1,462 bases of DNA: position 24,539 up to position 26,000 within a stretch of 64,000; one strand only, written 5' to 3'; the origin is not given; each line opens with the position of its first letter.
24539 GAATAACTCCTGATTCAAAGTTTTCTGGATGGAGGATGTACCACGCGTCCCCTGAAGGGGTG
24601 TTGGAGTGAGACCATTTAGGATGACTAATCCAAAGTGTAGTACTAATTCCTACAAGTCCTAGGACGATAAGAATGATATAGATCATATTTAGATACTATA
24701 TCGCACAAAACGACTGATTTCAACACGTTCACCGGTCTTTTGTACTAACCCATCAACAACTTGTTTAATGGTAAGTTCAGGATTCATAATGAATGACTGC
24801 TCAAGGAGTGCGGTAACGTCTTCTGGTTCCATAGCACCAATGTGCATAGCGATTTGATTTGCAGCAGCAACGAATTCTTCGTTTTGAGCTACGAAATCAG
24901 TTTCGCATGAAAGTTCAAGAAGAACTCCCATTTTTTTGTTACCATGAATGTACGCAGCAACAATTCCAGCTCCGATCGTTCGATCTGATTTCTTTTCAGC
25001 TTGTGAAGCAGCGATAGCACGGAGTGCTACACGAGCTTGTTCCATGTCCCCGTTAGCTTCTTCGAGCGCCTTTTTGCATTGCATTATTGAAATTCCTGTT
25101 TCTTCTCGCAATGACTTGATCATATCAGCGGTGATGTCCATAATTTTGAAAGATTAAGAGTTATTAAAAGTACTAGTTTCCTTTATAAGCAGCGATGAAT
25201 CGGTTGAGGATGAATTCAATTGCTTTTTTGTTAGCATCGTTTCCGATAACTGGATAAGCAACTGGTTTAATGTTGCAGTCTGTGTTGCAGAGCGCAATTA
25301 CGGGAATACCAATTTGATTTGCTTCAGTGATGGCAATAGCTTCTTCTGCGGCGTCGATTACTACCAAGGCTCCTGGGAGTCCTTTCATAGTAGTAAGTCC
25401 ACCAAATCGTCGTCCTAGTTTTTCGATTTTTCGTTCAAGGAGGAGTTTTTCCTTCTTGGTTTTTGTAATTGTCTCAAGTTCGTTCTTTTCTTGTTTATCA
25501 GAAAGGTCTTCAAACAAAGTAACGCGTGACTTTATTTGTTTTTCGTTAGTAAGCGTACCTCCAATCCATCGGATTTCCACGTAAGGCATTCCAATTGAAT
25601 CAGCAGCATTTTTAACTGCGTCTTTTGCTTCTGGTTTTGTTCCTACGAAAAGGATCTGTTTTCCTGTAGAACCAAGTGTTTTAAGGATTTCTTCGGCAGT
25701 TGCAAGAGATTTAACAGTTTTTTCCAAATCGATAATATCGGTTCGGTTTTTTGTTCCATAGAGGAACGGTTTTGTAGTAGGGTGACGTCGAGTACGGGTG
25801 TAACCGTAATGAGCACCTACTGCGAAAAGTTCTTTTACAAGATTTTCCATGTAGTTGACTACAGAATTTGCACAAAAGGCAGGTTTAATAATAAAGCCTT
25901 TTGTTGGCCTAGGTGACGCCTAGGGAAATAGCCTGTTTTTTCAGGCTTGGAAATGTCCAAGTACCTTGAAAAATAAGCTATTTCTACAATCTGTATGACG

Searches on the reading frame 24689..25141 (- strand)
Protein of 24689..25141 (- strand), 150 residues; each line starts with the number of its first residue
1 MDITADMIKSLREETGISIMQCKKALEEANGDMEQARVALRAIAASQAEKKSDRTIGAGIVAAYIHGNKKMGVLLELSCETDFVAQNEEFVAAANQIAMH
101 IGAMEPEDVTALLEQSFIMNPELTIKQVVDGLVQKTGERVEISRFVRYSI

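Call 47: search_protein_families(library=pfam, proteins=[window:24689-25141:-], max_evalue=0.0001)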
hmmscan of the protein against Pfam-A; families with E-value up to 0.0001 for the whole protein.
window:24689-25141:- (150 aa): 3 families
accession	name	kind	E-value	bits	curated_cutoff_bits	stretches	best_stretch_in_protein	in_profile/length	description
PF00889.24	EF_TS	-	2.2e-23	83.4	27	2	72-148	1-75/204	Elongation factor TS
PF22566.2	UBA_8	-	6.7e-07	29.4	26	1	6-36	5-35/46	UBA-like domain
PF25025.1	EF-Ts_N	-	9.4e-07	29.1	33.2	1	7-46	16-56/60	Elongation factor Ts, mitochondrial, N-terminal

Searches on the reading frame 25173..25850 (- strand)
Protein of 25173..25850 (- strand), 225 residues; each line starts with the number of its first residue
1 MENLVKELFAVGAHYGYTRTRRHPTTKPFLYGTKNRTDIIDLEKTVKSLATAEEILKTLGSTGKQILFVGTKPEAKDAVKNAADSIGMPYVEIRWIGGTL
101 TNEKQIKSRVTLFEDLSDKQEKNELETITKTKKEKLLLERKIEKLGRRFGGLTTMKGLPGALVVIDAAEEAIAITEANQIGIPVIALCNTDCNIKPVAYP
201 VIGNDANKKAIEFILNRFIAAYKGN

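Call 47: search_protein_families(library=pfam, proteins=[window:25173-25850:-], max_evalue=0.0001)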
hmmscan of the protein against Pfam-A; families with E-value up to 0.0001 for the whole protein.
window:25173-25850:- (225 aa): 1 family
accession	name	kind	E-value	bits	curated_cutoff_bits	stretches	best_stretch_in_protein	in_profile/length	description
PF00318.25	Ribosomal_S2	-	9.2e-65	218.3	26.1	1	8-222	1-213/216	Ribosomal protein S2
